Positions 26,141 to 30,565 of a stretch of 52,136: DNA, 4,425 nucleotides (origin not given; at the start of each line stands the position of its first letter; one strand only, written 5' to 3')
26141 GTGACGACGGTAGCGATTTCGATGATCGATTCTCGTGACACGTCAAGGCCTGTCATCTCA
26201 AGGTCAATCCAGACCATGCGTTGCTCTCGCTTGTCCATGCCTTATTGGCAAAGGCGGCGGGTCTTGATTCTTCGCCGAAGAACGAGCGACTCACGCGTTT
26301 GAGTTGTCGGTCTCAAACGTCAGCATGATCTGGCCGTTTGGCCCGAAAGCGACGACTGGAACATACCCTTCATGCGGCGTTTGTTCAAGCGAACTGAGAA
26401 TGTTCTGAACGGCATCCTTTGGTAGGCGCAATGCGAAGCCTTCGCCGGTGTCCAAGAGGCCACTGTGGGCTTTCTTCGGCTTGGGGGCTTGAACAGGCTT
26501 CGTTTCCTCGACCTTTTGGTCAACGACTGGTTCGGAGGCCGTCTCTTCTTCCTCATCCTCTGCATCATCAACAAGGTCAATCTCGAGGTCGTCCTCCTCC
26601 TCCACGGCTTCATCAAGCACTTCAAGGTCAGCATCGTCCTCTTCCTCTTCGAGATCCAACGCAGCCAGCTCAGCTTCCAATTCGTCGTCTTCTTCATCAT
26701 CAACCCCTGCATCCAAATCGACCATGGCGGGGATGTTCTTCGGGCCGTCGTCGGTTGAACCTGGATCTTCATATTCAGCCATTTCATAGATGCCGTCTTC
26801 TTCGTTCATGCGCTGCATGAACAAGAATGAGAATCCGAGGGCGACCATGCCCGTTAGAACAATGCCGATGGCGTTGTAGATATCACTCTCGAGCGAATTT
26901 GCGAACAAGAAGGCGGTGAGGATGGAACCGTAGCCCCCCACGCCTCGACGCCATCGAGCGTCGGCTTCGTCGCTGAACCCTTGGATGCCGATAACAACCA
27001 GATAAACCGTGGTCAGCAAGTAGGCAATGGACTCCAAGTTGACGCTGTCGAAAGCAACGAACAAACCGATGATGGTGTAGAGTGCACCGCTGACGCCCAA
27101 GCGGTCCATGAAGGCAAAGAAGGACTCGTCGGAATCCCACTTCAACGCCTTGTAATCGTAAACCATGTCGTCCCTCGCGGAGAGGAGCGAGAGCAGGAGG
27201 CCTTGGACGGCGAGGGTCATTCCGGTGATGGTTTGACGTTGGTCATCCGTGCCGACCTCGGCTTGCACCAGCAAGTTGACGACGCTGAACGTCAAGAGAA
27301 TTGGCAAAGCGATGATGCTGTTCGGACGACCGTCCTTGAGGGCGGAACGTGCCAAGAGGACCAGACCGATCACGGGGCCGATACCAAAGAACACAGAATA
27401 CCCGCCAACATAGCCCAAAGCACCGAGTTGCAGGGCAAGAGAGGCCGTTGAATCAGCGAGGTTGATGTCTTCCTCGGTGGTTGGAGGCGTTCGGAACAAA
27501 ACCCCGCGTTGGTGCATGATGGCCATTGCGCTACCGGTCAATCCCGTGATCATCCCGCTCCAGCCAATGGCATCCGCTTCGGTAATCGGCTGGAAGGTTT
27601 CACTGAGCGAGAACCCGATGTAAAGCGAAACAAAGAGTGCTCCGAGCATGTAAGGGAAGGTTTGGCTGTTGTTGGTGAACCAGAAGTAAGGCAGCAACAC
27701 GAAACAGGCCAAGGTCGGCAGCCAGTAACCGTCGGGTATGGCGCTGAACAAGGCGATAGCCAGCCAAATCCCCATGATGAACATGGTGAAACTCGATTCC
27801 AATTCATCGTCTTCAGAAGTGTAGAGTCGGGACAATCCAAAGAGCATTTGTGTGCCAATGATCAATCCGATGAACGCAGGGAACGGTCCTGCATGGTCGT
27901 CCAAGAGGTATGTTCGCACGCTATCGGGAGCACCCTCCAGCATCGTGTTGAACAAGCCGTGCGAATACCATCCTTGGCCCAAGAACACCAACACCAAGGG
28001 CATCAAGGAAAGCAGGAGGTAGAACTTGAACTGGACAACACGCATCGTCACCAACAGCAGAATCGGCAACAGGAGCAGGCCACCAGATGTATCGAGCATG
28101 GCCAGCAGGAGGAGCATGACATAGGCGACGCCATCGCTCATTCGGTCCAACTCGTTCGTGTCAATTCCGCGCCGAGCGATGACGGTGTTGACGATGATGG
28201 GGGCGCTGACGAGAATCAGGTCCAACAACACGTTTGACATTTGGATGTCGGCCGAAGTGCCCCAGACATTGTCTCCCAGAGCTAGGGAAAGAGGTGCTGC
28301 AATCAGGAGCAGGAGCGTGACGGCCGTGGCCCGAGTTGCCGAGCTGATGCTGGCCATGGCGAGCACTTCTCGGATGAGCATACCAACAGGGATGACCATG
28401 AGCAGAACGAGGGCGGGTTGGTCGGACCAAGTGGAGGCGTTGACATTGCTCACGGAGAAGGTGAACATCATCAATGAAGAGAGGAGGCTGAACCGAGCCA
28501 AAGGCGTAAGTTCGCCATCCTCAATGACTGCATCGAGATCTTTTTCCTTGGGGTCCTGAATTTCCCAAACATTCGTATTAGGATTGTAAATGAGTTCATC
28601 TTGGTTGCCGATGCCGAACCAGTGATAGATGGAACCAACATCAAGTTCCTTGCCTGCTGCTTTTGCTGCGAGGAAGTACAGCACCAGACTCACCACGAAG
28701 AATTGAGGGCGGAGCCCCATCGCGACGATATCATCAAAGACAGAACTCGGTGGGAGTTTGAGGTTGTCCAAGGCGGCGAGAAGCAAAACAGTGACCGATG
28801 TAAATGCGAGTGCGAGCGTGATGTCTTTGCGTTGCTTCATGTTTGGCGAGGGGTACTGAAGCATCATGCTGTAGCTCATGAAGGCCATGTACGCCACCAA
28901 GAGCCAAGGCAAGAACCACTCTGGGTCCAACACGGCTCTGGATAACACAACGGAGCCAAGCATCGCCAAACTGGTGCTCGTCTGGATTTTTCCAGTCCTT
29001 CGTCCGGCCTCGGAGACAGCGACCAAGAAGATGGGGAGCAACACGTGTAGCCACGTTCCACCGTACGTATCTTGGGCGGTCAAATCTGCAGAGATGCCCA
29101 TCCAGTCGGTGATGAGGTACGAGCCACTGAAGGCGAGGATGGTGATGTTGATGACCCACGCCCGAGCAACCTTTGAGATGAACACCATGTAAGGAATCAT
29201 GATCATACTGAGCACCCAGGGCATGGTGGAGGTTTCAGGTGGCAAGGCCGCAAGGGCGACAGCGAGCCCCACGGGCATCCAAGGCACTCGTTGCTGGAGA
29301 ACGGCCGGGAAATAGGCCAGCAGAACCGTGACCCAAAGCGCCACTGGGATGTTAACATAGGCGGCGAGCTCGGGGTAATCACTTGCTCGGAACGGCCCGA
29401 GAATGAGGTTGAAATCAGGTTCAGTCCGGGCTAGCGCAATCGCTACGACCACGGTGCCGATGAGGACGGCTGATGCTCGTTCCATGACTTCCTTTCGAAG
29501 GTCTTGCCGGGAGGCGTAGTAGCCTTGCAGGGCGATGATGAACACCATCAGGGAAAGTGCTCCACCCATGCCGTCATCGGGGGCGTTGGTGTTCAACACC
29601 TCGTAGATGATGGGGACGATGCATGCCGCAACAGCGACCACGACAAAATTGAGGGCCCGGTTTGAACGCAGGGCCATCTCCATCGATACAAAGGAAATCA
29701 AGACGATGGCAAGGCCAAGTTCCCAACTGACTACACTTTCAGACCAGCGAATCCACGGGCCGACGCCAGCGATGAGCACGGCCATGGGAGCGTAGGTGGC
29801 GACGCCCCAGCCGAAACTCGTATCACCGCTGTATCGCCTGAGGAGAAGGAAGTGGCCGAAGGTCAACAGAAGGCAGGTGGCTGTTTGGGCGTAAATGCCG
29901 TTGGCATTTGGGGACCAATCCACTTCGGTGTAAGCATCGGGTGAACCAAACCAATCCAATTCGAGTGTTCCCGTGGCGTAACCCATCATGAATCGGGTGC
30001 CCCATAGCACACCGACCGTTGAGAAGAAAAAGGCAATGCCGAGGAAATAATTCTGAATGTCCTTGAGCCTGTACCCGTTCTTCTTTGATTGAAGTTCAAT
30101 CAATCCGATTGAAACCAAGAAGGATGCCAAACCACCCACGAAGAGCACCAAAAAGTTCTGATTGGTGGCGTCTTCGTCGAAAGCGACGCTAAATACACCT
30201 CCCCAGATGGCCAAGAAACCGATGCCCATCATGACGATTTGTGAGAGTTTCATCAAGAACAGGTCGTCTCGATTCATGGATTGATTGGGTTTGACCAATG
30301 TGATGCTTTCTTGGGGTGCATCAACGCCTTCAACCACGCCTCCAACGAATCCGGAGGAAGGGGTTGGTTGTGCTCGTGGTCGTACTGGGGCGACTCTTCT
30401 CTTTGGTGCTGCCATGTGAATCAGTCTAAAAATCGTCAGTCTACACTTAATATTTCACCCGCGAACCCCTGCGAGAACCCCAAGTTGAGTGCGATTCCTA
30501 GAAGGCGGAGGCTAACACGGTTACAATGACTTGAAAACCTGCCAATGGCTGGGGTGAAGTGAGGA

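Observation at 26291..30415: Orphan 1374-aa membrane protein with about 35 hydrophobic segments and a poly-acidic C-terminal arm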

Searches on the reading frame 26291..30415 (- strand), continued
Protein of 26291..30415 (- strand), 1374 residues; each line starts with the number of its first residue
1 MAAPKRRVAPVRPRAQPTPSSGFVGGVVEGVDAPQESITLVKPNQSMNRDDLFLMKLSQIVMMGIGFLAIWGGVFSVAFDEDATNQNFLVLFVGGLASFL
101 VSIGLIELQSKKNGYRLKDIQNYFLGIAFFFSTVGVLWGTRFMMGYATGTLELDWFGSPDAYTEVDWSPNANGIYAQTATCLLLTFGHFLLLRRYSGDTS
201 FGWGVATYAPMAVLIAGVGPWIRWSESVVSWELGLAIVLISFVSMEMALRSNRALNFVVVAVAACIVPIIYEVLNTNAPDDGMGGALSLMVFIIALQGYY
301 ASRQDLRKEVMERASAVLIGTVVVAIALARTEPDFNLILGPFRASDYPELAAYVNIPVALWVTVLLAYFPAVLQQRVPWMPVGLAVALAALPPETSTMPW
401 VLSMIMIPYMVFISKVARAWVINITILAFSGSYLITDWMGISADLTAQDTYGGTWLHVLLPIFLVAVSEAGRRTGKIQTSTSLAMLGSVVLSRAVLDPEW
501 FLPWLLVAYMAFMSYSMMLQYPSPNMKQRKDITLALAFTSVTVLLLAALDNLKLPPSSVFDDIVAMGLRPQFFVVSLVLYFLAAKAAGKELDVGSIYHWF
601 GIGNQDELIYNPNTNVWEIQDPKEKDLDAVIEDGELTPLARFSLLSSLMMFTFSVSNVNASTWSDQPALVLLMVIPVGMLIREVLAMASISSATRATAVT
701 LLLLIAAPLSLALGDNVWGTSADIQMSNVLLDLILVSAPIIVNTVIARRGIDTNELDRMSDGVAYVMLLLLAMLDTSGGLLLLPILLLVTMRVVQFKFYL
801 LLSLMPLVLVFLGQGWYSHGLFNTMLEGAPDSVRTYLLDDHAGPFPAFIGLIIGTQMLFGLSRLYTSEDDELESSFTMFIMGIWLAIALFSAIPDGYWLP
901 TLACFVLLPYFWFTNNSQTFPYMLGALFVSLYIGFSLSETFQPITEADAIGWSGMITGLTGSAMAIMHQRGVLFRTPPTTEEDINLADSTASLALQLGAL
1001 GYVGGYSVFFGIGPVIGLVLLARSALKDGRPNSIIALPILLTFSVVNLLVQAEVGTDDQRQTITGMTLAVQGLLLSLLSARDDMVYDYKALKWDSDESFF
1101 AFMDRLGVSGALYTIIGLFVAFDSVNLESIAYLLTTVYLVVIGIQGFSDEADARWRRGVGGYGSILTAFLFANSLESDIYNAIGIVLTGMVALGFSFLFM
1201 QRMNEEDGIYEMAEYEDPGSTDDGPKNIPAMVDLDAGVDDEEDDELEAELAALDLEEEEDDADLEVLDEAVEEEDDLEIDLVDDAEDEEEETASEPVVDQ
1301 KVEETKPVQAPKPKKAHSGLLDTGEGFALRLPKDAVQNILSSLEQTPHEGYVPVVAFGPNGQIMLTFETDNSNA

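Call 73: find_encoding_contigs(protein=P0376, flank=8000, max_places=1)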
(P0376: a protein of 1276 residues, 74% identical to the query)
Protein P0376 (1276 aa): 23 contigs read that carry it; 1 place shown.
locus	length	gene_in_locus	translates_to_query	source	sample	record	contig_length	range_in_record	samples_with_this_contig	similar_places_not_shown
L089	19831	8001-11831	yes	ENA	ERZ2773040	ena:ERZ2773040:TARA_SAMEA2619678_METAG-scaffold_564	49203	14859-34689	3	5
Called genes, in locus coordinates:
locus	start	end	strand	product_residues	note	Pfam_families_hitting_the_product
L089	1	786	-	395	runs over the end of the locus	PF20030:bpMoxR, PF07726:AAA_3, PF07728:AAA_5, PF17863:AAA_lid_2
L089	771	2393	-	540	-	PF14258:DUF4350 (weak)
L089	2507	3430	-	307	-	-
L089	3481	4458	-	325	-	PF00941:FAD_binding_5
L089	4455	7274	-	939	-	PF01315:Ald_Xan_dh_C, PF02738:MoCoBD_1, PF20256:MoCoBD_2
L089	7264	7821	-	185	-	PF00111:Fer2 (weak), PF13085:Fer2_3 (weak), PF01799:Fer2_2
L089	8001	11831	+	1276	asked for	-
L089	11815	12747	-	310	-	PF02625:XdhC_CoxI, PF13478:XdhC_C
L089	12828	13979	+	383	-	PF11449:ArsP_2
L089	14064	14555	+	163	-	PF00254:FKBP_C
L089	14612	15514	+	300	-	-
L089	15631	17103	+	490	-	PF00270:DEAD, PF04851:ResIII (weak), PF00271:Helicase_C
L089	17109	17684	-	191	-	PF12804:NTP_transf_3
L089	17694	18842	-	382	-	PF02771:Acyl-CoA_dh_N, PF02770:Acyl-CoA_dh_M, PF00441:Acyl-CoA_dh_1, PF08028:Acyl-CoA_dh_2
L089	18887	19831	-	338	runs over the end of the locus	PF01699:Na_Ca_ex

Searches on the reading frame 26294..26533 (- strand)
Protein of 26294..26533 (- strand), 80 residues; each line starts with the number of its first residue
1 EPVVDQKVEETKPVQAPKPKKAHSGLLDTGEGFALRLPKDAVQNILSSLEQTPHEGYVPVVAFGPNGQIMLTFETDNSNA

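Call 35: predict_structure(alignment_id=A4)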
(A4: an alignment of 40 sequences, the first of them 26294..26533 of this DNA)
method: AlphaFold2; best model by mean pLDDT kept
length: 80 residues; sequences in the alignment: 40
mean_pLDDT: 75.8   pTM: 0.47
mean pLDDT of the five models: 75.8, 74.7, 74.3, 73.5, 68.7
residues with pLDDT >= 90: 3; 70-90: 50; 50-70: 25; < 50: 2
segments of 3 or more residues with pLDDT < 50: none
pLDDT, mean of each block of 10 residues (from residue 1): 61 55 75 85 84 86 86 73
secondary structure, 60 per line:
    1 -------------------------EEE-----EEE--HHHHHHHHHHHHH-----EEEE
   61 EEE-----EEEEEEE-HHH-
elements in order: E26-28 E34-36 H39-51 E57-63 E69-75

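Call 37: fold_search(model_id=the predicted structure, library=pdb)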
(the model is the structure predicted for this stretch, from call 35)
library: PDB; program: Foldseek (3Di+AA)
matches with E <= 10: 724; with E <= 0.001: 0
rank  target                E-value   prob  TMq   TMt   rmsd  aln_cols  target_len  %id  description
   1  3p9i_D                5.3e-01  0.20  0.25  0.07  10.9        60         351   20  Crystal structure of perennial ryegrass LpOMT1 complexed with S-adenosyl-L-homocysteine and sinapaldehyde (released 2011-01-12)
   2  3p9c                  6.5e-01  0.30  0.24  0.07   6.0        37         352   22  Crystal structure of perennial ryegrass LpOMT1 bound to SAH (released 2011-01-12)
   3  1j4g_A                7.4e-01  0.21  0.27  0.12   6.3        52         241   15  crystal structure analysis of the trichosanthin delta C7 (released 2001-10-24)
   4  3r0a_B                7.9e-01  0.25  0.26  0.18   9.1        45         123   18  Possible transcriptional regulator from Methanosarcina mazei Go1 (gi 21227196) (released 2011-03-23)
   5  3hhh_B                9.1e-01  0.23  0.26  0.21   7.0        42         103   17  Crystal structure of transcriptional regulator, a member of PadR family, from Enterococcus faecalis V583 (released 2009-06-02)
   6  5cvv_A                9.1e-01  0.11  0.25  0.07  11.5        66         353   14  coniferyl alcohol bound monolignol 4-O-methyltransferase 9 (released 2015-09-16)
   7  2v79_A                1.0e+00  0.25  0.26  0.18   9.8        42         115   12  Crystal Structure of the N-terminal domain of DnaD from Bacillus Subtilis (released 2008-01-15)
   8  3elk_B                1.1e+00  0.23  0.26  0.21   8.8        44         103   11  Crystal structure of putative transcriptional regulator TA0346 from Thermoplasma acidophilum (released 2008-09-30)
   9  7z1o_O                1.2e+00  0.23  0.26  0.05   7.1        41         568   17  Structure of yeast RNA Polymerase III PTC + NTPs (released 2022-08-31)
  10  7z1l_O                1.2e+00  0.23  0.26  0.05   7.0        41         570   17  Structure of yeast RNA Polymerase III Pre-Termination Complex (PTC) (released 2022-08-31)
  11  6eu2_O                1.2e+00  0.21  0.26  0.05   7.4        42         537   17  Apo RNA Polymerase III - open conformation (oPOL3) (released 2018-01-17)
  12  3p9i_A                1.2e+00  0.18  0.24  0.07   6.2        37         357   22  Crystal structure of perennial ryegrass LpOMT1 complexed with S-adenosyl-L-homocysteine and sinapaldehyde (released 2011-01-12)
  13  3p9i_B                1.3e+00  0.21  0.25  0.07   6.0        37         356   22  Crystal structure of perennial ryegrass LpOMT1 complexed with S-adenosyl-L-homocysteine and sinapaldehyde (released 2011-01-12)
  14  9ha0_A                1.3e+00  0.18  0.26  0.20   8.6        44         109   11  Crystal structure of Cu(II)-bound LmrR_V15Bpy variant BVS (released 2025-03-05)
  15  5ksq_A                1.3e+00  0.18  0.25  0.08  18.2        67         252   12  Stationary phase survival protein E (SurE) from Xylella fastidiosa (released 2017-07-19)
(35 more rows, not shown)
